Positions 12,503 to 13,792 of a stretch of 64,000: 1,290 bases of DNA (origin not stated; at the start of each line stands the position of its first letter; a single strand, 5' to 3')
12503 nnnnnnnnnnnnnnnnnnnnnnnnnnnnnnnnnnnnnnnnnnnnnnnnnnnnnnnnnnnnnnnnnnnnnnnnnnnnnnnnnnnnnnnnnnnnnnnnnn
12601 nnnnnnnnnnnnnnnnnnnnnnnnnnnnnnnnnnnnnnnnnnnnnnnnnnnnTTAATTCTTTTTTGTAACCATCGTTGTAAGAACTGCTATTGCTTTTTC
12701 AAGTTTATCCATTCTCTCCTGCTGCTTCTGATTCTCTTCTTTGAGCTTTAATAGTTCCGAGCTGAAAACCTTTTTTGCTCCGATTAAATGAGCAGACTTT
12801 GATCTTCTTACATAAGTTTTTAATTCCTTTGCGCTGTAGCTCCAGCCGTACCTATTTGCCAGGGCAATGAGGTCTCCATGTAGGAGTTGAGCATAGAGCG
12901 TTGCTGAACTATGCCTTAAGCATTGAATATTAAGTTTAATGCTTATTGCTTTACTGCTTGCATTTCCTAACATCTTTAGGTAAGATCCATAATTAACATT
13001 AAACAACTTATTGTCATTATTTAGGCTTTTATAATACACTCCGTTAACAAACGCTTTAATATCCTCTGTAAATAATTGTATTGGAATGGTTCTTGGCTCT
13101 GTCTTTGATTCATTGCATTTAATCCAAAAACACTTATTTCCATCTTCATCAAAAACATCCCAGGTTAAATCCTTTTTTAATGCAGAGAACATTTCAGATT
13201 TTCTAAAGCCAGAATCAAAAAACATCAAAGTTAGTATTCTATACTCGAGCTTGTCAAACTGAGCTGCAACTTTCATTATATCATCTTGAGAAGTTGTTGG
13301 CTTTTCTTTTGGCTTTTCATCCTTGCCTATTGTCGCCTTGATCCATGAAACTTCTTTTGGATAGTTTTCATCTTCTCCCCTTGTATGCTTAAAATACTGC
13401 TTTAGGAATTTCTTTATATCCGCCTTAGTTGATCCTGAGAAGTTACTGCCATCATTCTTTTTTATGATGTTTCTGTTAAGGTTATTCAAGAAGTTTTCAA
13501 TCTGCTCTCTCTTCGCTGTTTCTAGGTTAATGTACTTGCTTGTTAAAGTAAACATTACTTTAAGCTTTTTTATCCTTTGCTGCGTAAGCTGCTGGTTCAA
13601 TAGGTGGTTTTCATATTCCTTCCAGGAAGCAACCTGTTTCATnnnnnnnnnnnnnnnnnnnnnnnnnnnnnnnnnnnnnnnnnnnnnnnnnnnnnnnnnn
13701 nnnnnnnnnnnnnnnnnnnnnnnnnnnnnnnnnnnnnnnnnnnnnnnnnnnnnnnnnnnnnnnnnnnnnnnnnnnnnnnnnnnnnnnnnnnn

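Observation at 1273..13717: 12.4-kb integrative element inserted in the 3' end of tRNA-Arg of a DPANN-like archaeon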

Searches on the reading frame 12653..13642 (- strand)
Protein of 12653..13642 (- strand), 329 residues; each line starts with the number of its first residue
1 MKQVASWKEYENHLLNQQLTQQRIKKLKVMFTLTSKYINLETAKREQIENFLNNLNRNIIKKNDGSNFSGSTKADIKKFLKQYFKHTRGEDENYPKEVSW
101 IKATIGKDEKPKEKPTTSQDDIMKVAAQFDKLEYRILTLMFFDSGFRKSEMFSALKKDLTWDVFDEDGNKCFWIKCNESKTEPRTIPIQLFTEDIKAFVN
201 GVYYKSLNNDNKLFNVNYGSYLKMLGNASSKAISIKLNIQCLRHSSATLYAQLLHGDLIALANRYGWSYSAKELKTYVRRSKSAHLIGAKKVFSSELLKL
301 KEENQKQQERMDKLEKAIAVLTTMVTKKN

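Call 12: search_protein_families(library=pfam, max_evalue=0.1, proteins=[window:12653-13642:-])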
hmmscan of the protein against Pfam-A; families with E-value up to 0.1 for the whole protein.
window:12653-13642:- (329 aa): 4 families
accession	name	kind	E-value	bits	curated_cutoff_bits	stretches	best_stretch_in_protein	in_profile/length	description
PF08954.16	Trimer_CC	-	0.015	15.4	27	1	296-318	27-49/52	Trimerisation motif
PF16224.10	DUF4883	-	0.018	15.9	27.1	1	10-64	6-60/119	DOmain of unknown function (DUF4883)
PF10309.14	NCBP3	-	0.021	15.1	28.9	0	73-101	16-38/59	Nuclear cap-binding protein subunit 3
PF21387.2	Gp6_C-I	-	0.099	13.2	27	0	38-57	42-61/69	Baseplate structural protein gp6, C-terminal domain I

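Call 16: search_protein_families(library=phrogs, max_evalue=0.01, proteins=[window:12653-13642:-])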
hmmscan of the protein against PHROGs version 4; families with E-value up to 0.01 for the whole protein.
window:12653-13642:- (329 aa): 0 families

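Call 17: search_solved_structures(query=window:12653-13642:-, max_evalue=10, show_alignments=2)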
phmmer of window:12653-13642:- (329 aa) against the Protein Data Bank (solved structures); distinct sequences matched with E-value up to 10: 0.

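Call 18: find_homologous_proteins(query=window:12653-13642:-, max_evalue=0.001)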
Query window:12653-13642:- (329 aa): 108 proteins with E <= 0.001 among 1091 candidates.
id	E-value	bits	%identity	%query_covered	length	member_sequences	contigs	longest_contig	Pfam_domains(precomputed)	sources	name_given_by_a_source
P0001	6.3e-194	661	100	91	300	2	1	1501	-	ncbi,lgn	-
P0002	9.2e-128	444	62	98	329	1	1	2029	PF00589.28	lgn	-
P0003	1.6e-121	423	59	97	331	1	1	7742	PF00589.28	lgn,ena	-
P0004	4.2e-118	412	62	95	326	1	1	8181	PF00589.28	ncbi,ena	-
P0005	1.1e-117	411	59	98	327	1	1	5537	PF00589.28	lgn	-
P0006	4.0e-114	399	57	95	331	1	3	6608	PF00589.28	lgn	-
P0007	6.6e-111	388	56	94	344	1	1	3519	PF00589.28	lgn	-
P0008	2.1e-110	387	55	96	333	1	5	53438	PF00589.28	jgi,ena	jgi:integrase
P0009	1.7e-109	384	59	95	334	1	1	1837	PF00589.28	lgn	-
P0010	2.9e-105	370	54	97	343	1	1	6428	PF00589.28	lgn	-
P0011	2.2e-100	354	50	96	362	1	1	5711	PF00589.28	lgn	-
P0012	1.1e-99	352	52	96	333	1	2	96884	PF00589.28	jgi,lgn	jgi:integrase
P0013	7.3e-98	346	48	99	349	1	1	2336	PF00589.28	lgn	-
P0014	1.0e-97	345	53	98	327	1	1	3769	PF00589.28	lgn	-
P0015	5.4e-97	343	51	96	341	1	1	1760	PF00589.28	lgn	-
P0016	6.1e-97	342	52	96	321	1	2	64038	PF00589.28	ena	-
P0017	2.0e-96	341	51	100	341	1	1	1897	PF00589.28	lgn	-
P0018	2.0e-96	341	51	95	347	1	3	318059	PF00589.28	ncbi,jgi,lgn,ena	-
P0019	8.6e-96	339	49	98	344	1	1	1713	PF00589.28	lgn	-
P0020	8.1e-95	335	50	97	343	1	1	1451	PF00589.28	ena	-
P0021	1.5e-94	335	50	94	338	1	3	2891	PF00589.28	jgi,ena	-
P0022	4.5e-94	333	52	95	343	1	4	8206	PF00589.28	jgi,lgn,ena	-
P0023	1.4e-93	331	52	95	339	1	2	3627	PF00589.28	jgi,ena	-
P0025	2.1e-93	331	52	95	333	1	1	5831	PF00589.28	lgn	-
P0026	2.1e-93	331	50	99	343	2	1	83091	PF00589.28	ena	-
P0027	2.5e-93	331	51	96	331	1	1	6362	PF00589.28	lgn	-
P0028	2.9e-93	330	50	95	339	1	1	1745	PF00589.28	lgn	-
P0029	3.6e-93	330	50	94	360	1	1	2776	PF00589.28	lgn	-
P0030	3.9e-93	330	50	95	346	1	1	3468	PF00589.28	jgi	-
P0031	1.1e-92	328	47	98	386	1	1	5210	PF00589.28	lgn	-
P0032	1.8e-92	328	48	97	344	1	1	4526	PF00589.28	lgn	-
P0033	5.5e-92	326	48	94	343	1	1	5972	PF00589.28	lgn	-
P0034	7.4e-92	326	49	98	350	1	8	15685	PF00589.28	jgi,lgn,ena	-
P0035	8.0e-92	326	51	95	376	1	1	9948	PF00589.28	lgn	-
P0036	2.4e-91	324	49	98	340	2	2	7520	PF00589.28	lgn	-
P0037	3.7e-91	323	49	97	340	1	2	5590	PF00589.28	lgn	-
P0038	3.8e-91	323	48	97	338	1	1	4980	PF00589.28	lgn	-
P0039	5.5e-91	323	48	97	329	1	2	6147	PF00589.28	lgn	-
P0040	5.6e-91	323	48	98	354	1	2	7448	PF00589.28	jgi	-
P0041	7.5e-91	322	50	96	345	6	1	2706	PF00589.28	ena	-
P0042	8.0e-91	322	48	95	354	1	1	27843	PF00589.28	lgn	-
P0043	1.3e-90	322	52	92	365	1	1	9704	PF00589.28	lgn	-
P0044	1.1e-89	319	48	96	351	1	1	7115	PF00589.28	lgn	-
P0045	1.5e-89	318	49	98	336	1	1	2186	PF00589.28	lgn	-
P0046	3.1e-89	317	48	100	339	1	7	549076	PF00589.28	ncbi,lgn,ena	-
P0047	4.6e-89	317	48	95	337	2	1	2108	PF00589.28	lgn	-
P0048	4.8e-89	317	49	97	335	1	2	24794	PF00589.28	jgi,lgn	-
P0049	5.0e-89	316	49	95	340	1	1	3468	PF00589.28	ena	-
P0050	5.4e-89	316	46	99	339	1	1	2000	PF00589.28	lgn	-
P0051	5.8e-89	316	46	98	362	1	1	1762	PF00589.28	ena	-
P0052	4.4e-88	313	47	97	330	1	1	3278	PF00589.28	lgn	-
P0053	5.1e-88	313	48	96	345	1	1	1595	PF00589.28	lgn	-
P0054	1.2e-87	312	47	93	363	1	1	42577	PF00589.28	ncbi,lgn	ncbi:MAG: tyrosine-type recombinase/integrase [Nanoarchaeota archaeon]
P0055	2.3e-87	311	51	95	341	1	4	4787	PF00589.28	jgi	jgi:integrase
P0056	2.5e-87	311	46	98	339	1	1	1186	PF00589.28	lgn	-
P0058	3.7e-87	310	48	91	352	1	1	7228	PF00589.28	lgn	-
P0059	4.5e-87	310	46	96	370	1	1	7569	PF00589.28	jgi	jgi:integrase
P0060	9.6e-87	309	46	98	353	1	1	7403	PF00589.28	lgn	-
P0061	1.7e-86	308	48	96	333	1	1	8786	PF00589.28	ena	-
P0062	1.7e-86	308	49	90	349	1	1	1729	PF00589.28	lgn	-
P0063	1.8e-86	308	48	96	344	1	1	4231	PF00589.28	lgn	-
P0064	2.2e-86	308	46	98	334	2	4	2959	PF00589.28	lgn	-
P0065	3.5e-86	307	47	95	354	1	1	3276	PF00589.28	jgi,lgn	jgi:integrase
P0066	7.8e-86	306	47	99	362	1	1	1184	PF00589.28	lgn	-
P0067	8.7e-86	306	48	95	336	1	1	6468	PF00589.28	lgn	-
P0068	1.6e-85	305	47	95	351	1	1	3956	PF00589.28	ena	-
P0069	2.3e-85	304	48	93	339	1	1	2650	PF00589.28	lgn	-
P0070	3.1e-85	304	47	96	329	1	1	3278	PF00589.28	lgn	-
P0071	4.0e-85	304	46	96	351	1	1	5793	PF00589.28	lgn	-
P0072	4.1e-85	304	44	100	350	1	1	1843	PF00589.28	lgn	-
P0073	9.4e-85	302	46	98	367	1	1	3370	PF00589.28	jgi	-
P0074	1.1e-84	302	45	95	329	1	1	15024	PF00589.28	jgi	-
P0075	1.3e-84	302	50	92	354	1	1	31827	PF00589.28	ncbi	ncbi:MAG: tyrosine-type recombinase/integrase [Candidatus Woesearchaeota archaeon]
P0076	4.2e-84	300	48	95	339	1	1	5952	PF00589.28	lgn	-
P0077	4.2e-84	300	45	97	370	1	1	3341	PF00589.28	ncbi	-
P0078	4.4e-84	300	47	96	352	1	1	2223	PF00589.28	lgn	-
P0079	4.8e-84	300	49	87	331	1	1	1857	PF00589.28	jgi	-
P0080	9.3e-84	299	47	94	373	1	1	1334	PF00589.28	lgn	-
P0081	1.0e-83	299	45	95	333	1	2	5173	PF00589.28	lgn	-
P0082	1.5e-82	295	45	94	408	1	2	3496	PF00589.28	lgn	-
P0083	2.0e-82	295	44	96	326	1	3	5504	PF00589.28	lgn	-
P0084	2.6e-82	294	47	95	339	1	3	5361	PF00589.28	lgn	-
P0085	4.2e-82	294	47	90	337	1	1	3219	PF00589.28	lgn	-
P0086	5.8e-82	293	45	98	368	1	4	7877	PF00589.28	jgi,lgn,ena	-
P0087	1.2e-81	292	42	99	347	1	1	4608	PF00589.28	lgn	-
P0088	1.7e-81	292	44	99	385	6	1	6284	PF00589.28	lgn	-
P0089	3.5e-81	291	44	93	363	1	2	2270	PF00589.28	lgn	-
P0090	2.6e-80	288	47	94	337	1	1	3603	PF00589.28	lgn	-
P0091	2.9e-80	288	44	97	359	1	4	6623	PF00589.28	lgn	-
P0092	8.4e-80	286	48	92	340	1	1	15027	PF00589.28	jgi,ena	-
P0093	2.0e-79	285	45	96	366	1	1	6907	PF00589.28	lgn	-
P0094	2.0e-78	282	44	97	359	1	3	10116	PF00589.28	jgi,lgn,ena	jgi:integrase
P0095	2.1e-78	282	46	96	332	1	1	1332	PF00589.28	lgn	-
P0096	1.9e-77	278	48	86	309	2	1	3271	PF00589.28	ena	-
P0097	3.2e-76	274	45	94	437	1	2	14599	PF00589.28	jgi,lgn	-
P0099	3.3e-75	271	44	87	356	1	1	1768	PF00589.28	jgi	-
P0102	1.0e-72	263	45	85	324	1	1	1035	PF00589.28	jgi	jgi:integrase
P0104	7.1e-70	254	42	91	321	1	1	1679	PF00589.28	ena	-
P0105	8.8e-67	243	41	95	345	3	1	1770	PF00589.28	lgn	-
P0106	1.3e-66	243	40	98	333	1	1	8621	PF00589.28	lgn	-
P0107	2.5e-65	239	49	73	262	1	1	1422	PF00589.28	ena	-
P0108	3.1e-62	229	42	90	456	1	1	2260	PF00589.28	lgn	-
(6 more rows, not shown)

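Call 19: find_encoding_contigs(protein=P0001, flank=10000)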
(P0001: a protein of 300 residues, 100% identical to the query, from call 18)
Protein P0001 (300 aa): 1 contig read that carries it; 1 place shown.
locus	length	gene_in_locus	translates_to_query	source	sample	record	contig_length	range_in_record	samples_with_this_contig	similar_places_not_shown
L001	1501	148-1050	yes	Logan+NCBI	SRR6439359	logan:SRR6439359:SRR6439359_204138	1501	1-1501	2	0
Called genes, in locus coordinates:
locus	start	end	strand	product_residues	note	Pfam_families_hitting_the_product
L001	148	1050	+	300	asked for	-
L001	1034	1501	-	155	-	?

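Call 72: search_protein_families(library=ncbifam, max_evalue=0.01, proteins=[window:12653-13642:-])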
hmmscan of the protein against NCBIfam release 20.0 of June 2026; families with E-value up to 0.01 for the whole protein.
window:12653-13642:- (329 aa): 2 families
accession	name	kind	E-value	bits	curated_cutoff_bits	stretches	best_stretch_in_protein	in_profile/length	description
NF040815.2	recomb_XerA_Arch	equivalog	4.1e-06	26.6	220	1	9-249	2-225/263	site-specific tyrosine recombinase/integron integrase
NF001399.0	PRK00283.1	subfamily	0.0044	16.3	279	1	32-158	40-160/300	tyrosine recombinase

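Call 74: search_solved_structures(query=A2, max_evalue=0.01, show_alignments=1)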
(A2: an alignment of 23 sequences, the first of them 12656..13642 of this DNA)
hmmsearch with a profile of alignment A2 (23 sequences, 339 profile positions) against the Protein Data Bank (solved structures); distinct sequences matched with E-value up to 0.01: 3.
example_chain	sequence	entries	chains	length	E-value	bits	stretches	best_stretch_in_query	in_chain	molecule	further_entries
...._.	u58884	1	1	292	3.3e-07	32.8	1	112-292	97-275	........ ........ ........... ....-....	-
3nkh_A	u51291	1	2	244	0.0004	22.6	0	217-292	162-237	Integrase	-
2a3v_A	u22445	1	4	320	0.0032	19.7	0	219-251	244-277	site-specific recombinase IntI4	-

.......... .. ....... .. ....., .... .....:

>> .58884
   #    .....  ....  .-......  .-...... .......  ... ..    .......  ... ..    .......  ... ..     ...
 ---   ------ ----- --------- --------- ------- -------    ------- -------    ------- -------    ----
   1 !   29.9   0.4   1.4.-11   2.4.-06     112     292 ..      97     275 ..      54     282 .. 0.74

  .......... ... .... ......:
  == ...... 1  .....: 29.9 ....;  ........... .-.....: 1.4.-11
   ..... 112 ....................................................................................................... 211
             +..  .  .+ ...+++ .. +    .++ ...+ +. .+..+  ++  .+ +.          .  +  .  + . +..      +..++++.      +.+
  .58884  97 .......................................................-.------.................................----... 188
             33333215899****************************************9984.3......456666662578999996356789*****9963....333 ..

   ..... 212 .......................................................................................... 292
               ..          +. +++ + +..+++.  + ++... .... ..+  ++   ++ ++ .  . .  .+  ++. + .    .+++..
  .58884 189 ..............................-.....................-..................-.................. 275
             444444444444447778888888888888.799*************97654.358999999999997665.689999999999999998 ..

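Call 83: find_related_loci(query=A2, collection=viral_contigs, flank=10000)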
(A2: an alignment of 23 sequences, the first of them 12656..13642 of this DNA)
Query A2 (329 aa) in viral_contigs; peptide patterns used: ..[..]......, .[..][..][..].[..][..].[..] (x = any residue, [..] = any of these).
173 stretches matched a pattern, but none encodes a relative of the query by tblastn (E <= 1e-3).

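Call 84: find_encoding_contigs(protein=P0008, flank=10000, max_places=3)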
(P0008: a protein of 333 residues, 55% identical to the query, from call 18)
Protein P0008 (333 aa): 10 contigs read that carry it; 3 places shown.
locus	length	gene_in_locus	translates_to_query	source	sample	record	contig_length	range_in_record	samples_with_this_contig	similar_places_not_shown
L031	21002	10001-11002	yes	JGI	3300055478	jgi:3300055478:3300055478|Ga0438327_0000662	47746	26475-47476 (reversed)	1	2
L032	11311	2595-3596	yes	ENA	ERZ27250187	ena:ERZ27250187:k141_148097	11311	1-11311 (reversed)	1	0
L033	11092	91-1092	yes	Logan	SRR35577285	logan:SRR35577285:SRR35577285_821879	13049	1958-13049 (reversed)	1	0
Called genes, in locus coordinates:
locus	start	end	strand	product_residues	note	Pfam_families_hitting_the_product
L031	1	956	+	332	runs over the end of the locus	-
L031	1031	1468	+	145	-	PF00164:Ribosom_S12_S23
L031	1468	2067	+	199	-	PF00177:Ribosomal_S7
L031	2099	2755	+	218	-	PF01487:DHquinase_I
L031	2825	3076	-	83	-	-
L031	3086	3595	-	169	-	PF01613:Flavin_Reduct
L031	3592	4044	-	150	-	PF04073:tRNA_edit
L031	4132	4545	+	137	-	-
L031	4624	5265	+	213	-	PF00702:Hydrolase, PF13419:HAD_2, PF13242:Hydrolase_like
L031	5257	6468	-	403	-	PF00294:PfkB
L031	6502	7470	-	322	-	-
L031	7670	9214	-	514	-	PF21546:FGGY_C_2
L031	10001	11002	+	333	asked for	PF00589:Phage_integrase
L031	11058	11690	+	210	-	PF18765:Polbeta (weak), PF01909:NTP_transf_2 (weak)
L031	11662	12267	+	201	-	PF05168:HEPN (weak)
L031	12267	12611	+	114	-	PF18765:Polbeta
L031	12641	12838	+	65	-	-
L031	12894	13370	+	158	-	-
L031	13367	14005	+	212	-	-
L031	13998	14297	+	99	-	-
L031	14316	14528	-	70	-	-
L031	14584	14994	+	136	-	-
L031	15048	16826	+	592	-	PF01966:HD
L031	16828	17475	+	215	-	-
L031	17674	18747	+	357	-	PF06028:DUF915, PF07819:PGAP1, PF00561:Abhydrolase_1, PF01674:Lipase_2 (weak), PF02089:Palm_thioest (weak), PF05057:DUF676 (weak), PF02450:LCAT (weak), PF24096:DUF7379 (weak), +1 more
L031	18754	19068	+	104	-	-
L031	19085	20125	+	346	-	-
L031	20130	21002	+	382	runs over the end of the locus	-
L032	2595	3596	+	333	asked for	PF00589:Phage_integrase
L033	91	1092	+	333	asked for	PF00589:Phage_integrase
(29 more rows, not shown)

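Call 85: find_encoding_contigs(protein=P0004, flank=10000, max_places=3)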
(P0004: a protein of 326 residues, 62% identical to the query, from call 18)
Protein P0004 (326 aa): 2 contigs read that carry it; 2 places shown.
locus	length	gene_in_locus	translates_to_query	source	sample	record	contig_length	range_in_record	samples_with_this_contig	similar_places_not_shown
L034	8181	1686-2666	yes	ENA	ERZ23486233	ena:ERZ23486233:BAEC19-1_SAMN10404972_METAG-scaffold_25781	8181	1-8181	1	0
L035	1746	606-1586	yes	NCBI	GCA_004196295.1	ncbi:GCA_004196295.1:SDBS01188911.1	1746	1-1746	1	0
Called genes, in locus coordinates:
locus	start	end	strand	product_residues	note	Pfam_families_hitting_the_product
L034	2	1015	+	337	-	?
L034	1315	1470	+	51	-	-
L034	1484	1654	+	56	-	-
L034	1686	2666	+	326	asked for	PF00589:Phage_integrase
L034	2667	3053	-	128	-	PF01475:FUR (weak), PF12840:HTH_20 (weak), PF25212:HVO_A0114 (faint), PF08279:HTH_11 (weak)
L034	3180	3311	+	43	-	PF03869:Arc (weak)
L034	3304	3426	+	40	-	-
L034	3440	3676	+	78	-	-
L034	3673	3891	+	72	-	-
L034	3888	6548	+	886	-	PF27228:MTBMA_p00010_2nd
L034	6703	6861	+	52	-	-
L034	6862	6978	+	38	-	-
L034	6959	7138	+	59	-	-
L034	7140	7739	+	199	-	-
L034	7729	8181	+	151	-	?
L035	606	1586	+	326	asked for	PF00589:Phage_integrase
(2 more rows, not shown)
